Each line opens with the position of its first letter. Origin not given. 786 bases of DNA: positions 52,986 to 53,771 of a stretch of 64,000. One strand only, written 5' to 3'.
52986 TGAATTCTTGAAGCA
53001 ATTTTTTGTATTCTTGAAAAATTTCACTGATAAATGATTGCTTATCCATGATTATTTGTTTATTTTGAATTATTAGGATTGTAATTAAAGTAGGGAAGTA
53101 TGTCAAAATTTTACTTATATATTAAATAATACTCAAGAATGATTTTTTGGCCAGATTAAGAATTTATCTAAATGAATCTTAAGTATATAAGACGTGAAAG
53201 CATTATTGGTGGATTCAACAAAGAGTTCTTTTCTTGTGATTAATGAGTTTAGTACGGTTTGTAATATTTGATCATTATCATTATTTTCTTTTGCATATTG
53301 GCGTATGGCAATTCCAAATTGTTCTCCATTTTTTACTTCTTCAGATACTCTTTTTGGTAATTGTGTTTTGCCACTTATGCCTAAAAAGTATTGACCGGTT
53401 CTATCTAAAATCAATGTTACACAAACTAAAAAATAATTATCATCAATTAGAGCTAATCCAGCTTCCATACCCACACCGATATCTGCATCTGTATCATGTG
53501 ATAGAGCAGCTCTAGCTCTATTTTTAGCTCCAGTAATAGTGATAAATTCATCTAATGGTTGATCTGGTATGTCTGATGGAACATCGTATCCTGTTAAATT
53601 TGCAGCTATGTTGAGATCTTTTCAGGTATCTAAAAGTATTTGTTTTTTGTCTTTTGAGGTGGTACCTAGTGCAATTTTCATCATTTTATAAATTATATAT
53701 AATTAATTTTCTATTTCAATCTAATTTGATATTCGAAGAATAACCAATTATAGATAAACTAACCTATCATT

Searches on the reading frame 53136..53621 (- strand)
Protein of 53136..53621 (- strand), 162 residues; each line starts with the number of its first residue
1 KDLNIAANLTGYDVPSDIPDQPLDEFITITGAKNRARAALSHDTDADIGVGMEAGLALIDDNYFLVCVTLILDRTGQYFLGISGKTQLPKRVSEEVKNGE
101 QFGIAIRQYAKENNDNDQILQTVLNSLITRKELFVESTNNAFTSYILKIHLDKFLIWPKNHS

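Call 64: search_protein_families(library=pfam, max_evalue=0.01, proteins=[window:53136-53621:-])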
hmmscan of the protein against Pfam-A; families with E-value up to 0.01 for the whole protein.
seq(162 aa): 1 family
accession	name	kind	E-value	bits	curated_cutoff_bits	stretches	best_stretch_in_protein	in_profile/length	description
PF01931.24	NTPase_I-T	-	1.3e-26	93.8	25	1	7-145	22-161/162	Protein of unknown function DUF84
